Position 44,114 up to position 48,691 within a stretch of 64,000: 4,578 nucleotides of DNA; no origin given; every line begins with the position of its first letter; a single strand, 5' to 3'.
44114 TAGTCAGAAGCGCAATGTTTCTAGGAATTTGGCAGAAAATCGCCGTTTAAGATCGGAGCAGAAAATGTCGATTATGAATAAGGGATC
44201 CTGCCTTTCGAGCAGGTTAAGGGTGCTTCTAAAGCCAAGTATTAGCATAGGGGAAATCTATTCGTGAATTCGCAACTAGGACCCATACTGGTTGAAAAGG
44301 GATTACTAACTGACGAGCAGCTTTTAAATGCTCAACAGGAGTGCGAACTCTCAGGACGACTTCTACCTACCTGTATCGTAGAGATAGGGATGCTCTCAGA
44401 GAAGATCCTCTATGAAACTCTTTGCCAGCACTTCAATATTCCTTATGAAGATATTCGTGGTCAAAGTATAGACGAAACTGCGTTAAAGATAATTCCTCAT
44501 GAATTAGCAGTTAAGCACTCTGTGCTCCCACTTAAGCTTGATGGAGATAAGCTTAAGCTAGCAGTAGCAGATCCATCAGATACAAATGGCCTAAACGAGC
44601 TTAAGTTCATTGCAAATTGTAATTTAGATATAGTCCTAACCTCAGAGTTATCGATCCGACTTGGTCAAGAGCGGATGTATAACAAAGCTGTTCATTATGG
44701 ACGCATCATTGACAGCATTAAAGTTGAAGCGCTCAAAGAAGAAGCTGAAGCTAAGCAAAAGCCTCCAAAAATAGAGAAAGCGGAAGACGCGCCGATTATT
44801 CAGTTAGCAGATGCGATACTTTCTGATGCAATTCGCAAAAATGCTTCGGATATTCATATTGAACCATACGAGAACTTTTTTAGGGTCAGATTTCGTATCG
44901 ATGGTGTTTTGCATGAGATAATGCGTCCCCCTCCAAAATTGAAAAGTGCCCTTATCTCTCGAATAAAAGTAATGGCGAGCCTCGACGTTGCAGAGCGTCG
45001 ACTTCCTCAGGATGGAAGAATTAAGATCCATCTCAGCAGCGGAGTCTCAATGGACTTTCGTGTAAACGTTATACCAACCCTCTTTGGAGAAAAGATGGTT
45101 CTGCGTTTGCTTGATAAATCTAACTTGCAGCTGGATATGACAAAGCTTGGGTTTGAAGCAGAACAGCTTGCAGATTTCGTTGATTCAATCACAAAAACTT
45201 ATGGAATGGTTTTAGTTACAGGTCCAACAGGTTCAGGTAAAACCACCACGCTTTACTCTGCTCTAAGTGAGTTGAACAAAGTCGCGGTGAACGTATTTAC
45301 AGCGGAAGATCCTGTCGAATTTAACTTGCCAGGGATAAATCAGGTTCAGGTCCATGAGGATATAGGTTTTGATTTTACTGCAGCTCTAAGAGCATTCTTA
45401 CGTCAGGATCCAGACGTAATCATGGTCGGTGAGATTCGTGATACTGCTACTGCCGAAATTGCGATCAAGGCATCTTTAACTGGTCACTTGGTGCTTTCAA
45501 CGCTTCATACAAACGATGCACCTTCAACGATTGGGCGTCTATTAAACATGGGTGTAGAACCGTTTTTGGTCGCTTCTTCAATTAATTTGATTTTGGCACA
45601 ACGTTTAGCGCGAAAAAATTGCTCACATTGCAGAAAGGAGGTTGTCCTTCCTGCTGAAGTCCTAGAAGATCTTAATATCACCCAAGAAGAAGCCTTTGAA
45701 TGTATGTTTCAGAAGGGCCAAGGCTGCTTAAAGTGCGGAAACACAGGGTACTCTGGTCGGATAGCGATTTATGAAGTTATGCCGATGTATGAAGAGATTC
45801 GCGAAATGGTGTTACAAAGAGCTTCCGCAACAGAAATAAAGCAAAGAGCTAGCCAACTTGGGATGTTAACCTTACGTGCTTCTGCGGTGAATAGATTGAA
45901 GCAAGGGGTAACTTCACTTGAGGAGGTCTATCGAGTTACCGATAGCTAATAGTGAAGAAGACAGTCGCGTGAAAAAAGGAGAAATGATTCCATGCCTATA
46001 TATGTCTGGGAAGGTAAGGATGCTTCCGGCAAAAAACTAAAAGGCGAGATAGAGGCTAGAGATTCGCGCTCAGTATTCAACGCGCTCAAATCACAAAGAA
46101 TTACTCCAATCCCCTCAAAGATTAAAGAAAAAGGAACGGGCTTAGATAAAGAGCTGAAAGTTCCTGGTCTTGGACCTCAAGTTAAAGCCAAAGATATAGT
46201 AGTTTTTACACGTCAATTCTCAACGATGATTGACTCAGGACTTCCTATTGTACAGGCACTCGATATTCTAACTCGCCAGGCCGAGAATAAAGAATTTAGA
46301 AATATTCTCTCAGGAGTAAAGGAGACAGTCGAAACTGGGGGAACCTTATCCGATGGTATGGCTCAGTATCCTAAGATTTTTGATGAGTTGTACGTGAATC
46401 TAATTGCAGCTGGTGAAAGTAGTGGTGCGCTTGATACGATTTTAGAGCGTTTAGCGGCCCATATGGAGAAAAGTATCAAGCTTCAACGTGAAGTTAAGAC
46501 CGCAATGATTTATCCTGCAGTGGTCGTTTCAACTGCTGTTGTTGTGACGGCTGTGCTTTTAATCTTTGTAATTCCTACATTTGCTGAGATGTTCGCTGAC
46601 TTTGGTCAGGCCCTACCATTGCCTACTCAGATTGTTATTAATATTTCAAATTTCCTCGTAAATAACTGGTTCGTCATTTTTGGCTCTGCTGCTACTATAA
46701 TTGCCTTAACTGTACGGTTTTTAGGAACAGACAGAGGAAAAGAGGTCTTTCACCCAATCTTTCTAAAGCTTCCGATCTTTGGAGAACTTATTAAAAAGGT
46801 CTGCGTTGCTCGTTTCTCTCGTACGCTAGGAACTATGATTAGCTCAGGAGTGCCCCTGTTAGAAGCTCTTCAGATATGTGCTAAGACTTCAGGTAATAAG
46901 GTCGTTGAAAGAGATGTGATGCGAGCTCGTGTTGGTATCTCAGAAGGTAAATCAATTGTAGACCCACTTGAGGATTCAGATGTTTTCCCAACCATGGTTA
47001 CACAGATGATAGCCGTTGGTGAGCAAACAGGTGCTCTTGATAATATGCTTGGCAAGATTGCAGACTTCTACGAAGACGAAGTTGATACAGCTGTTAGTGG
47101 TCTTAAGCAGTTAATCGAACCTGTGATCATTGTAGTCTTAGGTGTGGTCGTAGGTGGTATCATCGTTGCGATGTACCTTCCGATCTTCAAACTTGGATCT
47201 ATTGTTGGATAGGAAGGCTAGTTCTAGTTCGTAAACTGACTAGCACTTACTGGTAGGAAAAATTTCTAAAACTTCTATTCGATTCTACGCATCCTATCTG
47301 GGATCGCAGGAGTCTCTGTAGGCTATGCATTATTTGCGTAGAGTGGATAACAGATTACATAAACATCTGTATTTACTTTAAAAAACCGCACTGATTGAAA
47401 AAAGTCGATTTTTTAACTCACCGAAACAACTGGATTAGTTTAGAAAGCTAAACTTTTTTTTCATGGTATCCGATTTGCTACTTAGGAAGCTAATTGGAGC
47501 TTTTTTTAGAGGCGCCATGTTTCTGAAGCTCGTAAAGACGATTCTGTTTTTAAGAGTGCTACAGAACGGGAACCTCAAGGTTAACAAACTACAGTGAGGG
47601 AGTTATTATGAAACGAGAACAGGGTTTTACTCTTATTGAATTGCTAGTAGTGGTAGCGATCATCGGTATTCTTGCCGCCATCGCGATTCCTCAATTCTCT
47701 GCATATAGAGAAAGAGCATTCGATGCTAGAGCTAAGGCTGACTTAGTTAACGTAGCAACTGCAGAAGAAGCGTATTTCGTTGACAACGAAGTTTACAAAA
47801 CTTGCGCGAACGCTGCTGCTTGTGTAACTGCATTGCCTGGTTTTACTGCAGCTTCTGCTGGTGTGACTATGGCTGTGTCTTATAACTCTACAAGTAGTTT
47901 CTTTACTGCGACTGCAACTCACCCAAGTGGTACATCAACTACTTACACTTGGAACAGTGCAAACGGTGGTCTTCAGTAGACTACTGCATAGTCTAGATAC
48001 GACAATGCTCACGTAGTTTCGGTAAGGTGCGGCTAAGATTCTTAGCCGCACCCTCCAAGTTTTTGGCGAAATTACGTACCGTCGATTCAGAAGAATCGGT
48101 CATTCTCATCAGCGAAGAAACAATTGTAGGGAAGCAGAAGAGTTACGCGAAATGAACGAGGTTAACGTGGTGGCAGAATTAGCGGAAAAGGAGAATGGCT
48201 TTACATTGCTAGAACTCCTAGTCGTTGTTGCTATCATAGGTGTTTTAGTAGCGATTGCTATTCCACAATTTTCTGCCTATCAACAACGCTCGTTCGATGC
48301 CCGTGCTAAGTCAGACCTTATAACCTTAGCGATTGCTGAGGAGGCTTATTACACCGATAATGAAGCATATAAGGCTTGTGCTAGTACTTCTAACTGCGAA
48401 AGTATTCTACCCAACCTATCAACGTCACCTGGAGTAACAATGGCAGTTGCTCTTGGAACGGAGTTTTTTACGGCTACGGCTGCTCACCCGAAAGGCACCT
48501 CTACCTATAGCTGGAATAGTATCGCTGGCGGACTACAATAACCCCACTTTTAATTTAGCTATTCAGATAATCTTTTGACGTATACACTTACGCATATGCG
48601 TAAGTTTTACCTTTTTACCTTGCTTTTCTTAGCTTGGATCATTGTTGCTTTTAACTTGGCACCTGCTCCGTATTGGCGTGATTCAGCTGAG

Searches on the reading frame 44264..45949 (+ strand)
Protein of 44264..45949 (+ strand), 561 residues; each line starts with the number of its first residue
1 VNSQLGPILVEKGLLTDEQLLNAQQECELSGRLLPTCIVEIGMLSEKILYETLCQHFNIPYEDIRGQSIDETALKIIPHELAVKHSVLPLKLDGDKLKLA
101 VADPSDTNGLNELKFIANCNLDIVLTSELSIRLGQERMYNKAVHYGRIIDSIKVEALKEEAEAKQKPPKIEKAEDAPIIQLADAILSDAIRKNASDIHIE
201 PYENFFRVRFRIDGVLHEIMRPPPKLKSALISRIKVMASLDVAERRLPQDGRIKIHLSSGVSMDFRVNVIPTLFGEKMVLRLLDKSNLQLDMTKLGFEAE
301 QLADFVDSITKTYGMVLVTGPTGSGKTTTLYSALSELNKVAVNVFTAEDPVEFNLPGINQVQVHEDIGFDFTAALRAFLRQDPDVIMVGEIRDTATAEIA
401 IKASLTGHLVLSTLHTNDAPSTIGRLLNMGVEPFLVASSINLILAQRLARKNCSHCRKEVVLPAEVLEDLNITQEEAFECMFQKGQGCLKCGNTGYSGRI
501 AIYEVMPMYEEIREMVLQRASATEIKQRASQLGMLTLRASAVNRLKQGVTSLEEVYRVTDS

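Call 74: search_protein_families(library=pfam, proteins=[window:44264-45949:+], max_evalue=0.000001)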
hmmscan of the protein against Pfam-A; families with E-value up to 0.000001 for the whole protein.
window:44264-45949:+ (561 aa): 2 families
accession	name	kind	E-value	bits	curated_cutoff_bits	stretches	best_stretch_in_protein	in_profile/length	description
PF00437.27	T2SSE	-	4.5e-141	470.2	24.9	1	172-557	2-370/370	Type II/IV secretion system protein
PF05157.20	MshEN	-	3.5e-18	65.8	23.1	1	57-141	1-86/90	MshEN domain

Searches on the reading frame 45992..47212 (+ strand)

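Call 31: search_protein_families(library=pfam, proteins=[window:45992-47212:+], max_evalue=0.00001)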
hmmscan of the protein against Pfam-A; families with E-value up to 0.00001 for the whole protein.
window:45992-47212:+ (406 aa): 1 family
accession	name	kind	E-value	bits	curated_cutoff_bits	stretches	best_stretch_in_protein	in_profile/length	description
PF00482.28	T2SSF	-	2.7e-71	237.8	25.2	2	72-195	1-125/125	Type II secretion system (T2SS), protein F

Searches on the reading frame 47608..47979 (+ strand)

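Call 31: search_protein_families(library=pfam, proteins=[window:47608-47979:+], max_evalue=0.00001)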
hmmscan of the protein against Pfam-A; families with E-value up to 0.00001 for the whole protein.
window:47608-47979:+ (123 aa): 1 family
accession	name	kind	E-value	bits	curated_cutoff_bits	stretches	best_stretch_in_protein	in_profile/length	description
PF07963.17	N_methyl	-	6.2e-11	41.8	21.2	1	1-27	1-27/27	Prokaryotic N-terminal methylation motif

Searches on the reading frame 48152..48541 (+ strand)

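Call 31: search_protein_families(library=pfam, proteins=[window:48152-48541:+], max_evalue=0.00001)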
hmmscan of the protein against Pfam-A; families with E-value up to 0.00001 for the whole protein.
window:48152-48541:+ (129 aa): 1 family
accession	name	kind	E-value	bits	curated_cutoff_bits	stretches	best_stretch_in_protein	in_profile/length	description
PF07963.17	N_methyl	-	7e-08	32.2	21.2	1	13-37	3-27/27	Prokaryotic N-terminal methylation motif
